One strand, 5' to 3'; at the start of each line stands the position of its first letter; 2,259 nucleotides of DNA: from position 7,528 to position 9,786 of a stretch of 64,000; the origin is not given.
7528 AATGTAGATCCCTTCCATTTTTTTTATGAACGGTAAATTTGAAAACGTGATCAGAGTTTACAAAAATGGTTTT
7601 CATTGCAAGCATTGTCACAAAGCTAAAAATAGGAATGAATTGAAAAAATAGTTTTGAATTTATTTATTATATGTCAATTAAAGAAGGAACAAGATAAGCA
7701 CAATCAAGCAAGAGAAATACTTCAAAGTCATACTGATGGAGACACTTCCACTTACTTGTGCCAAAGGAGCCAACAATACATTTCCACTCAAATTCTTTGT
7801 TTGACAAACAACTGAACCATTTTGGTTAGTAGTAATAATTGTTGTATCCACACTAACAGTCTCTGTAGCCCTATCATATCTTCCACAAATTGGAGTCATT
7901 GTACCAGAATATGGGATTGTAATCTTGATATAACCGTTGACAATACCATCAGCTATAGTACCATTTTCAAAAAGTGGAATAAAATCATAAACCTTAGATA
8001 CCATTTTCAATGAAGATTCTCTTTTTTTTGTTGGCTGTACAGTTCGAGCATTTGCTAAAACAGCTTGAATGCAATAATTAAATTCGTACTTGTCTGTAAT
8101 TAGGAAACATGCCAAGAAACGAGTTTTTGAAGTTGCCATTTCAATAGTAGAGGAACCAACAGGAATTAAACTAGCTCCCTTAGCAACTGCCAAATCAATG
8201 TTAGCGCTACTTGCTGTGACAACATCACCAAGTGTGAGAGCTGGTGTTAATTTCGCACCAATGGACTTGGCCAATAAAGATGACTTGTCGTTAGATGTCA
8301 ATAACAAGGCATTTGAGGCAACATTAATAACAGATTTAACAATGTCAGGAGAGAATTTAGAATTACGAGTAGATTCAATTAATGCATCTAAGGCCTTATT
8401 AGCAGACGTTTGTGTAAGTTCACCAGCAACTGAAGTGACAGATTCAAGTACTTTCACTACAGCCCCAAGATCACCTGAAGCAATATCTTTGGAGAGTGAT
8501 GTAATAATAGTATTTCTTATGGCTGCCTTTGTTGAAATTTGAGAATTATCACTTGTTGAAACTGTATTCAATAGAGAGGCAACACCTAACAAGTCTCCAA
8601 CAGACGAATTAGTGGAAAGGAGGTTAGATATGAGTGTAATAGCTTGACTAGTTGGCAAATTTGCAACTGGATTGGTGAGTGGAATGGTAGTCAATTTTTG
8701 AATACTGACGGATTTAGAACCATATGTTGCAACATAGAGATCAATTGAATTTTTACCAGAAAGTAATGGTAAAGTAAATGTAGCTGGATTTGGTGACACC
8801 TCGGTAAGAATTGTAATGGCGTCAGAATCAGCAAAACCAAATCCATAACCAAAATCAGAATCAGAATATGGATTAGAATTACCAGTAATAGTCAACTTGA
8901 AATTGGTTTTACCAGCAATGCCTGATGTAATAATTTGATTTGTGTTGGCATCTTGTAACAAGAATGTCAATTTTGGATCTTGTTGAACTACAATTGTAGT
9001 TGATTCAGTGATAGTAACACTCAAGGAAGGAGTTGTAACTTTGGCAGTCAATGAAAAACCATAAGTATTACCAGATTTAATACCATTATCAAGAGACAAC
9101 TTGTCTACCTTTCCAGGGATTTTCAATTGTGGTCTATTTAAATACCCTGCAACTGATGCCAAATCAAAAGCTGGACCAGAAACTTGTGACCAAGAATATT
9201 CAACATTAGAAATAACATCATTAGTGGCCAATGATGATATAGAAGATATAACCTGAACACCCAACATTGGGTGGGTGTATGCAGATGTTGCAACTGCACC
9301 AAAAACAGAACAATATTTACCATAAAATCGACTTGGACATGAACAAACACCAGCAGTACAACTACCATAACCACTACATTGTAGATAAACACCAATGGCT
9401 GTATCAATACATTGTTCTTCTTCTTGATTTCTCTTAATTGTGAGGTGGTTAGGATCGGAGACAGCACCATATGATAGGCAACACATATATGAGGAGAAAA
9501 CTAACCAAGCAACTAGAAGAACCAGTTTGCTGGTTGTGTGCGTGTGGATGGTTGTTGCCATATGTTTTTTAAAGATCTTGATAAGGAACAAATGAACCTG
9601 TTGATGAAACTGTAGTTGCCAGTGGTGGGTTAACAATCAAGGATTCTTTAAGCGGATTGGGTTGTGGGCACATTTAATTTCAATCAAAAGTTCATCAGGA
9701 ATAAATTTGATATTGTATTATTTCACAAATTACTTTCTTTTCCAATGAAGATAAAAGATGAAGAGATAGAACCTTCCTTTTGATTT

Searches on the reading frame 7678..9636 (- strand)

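Call 37: search_protein_families(library=pfam, max_evalue=0.01, proteins=[window:7678-9636:-])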
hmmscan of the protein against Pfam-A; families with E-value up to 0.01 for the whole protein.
window:7678-9636:- (652 aa): 3 families
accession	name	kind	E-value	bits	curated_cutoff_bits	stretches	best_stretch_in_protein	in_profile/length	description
PF07974.19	EGF_2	-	0.00015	22.4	22.1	1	86-109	7-32/32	EGF-like domain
PF25024.1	EGF_TEN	-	0.0044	17.1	65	1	84-113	97-126/234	Teneurin EGF domain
PF23105.1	EGF_integrin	-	0.0061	17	27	0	72-109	3-44/45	Integrin EGF domain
